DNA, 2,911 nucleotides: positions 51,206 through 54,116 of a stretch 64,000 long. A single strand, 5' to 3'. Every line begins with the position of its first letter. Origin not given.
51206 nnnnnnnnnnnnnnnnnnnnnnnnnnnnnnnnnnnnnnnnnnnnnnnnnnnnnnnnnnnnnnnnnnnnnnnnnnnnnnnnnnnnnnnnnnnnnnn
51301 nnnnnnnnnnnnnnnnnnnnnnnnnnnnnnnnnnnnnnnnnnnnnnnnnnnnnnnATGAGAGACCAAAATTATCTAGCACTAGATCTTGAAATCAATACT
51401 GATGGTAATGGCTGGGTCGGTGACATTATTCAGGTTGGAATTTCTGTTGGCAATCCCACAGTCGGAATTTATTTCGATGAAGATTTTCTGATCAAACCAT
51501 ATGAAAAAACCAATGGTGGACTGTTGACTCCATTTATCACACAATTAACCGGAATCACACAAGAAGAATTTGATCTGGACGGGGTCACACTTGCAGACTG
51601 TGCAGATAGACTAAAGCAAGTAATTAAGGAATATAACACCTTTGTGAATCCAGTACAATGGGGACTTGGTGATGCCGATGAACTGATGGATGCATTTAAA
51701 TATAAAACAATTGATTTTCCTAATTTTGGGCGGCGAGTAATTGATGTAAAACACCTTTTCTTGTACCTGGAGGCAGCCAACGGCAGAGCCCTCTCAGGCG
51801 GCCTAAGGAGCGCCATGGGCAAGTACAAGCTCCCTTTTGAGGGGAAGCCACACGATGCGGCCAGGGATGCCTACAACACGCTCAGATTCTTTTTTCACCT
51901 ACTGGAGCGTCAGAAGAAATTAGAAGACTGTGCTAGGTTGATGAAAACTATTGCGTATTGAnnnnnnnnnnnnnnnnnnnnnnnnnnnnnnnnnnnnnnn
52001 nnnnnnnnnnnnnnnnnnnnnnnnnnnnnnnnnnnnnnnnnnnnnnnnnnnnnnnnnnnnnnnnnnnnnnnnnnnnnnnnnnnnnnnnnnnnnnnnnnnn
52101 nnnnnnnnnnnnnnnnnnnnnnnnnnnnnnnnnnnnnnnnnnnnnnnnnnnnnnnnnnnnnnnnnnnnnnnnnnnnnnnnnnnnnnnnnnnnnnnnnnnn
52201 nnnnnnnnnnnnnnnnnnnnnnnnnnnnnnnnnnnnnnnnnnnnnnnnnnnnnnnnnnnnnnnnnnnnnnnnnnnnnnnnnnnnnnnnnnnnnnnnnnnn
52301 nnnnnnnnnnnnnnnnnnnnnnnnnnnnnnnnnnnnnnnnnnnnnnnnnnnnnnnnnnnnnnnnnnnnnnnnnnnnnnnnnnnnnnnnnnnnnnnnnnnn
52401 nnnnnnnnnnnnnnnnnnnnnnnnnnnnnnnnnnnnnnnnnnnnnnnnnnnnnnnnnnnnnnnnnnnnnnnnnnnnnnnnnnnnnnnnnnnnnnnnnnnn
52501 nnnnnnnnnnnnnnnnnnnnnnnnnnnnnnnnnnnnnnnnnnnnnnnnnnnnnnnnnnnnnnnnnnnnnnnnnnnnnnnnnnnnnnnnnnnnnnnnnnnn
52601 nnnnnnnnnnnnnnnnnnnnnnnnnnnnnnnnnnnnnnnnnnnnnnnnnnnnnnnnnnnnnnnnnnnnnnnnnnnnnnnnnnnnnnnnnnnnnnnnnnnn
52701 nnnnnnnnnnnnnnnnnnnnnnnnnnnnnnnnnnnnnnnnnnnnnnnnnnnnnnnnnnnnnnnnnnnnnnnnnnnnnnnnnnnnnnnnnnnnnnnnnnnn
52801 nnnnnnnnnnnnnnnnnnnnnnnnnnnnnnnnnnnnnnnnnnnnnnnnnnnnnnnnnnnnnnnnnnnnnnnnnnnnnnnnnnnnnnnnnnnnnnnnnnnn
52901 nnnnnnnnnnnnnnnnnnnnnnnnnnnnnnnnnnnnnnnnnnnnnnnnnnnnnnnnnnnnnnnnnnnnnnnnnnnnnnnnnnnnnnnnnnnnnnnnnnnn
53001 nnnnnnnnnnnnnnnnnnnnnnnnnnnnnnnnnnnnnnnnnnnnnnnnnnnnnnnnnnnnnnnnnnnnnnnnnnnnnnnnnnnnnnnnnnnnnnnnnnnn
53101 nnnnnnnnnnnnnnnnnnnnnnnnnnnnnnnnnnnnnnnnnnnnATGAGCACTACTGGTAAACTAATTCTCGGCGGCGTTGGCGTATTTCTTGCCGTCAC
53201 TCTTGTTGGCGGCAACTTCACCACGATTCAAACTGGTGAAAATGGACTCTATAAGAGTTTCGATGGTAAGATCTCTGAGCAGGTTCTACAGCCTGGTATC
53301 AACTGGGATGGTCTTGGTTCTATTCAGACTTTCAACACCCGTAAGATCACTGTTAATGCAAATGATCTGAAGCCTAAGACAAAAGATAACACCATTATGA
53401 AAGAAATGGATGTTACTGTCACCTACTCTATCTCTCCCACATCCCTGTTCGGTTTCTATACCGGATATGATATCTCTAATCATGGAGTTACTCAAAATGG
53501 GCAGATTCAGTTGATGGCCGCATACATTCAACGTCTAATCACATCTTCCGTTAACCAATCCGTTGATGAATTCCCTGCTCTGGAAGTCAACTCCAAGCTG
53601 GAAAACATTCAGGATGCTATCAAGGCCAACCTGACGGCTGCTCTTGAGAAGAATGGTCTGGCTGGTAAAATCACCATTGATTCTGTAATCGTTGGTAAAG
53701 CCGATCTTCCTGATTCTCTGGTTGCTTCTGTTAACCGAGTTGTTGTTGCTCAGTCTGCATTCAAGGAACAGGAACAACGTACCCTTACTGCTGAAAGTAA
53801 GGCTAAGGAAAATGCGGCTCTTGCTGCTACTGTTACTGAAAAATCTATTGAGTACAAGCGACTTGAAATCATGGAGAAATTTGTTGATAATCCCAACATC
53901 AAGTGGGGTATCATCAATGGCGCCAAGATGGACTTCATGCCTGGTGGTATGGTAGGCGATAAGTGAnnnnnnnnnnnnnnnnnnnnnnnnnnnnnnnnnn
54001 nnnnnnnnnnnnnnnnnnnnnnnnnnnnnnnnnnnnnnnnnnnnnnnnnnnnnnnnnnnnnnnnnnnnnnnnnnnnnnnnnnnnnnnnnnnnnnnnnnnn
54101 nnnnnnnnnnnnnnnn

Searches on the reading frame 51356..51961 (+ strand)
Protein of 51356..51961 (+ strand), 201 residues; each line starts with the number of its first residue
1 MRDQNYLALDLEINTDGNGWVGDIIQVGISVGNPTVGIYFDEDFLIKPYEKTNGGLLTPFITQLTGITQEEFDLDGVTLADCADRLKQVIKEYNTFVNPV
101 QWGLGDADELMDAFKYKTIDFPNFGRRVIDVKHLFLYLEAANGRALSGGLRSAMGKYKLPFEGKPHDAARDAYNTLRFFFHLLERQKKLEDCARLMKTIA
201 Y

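Call 74: search_protein_families(library=pfam, proteins=[window:51356-51961:+], max_evalue=0.001)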
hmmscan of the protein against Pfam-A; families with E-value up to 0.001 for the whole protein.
window:51356-51961:+ (201 aa): 1 family
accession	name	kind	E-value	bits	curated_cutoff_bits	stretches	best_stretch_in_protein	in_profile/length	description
PF00929.31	RNase_T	-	5e-08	34.1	24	1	9-179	3-164/164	Exonuclease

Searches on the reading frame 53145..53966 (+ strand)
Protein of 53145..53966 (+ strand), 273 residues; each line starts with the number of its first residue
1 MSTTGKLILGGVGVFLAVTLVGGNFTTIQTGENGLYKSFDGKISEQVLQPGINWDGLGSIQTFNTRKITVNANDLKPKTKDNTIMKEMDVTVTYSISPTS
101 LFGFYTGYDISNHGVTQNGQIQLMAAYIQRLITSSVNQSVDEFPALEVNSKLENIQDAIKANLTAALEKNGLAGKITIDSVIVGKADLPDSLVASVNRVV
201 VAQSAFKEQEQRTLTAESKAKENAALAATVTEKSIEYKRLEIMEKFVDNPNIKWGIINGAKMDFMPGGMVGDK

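Call 74: search_protein_families(library=pfam, proteins=[window:53145-53966:+], max_evalue=0.001)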
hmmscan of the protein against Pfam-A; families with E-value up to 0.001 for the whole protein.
window:53145-53966:+ (273 aa): 1 family
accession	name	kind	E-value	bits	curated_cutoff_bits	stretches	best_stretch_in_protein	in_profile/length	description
PF01145.31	Band_7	-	1.4e-20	74.5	23.6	1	27-216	2-174/176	SPFH domain / Band 7 family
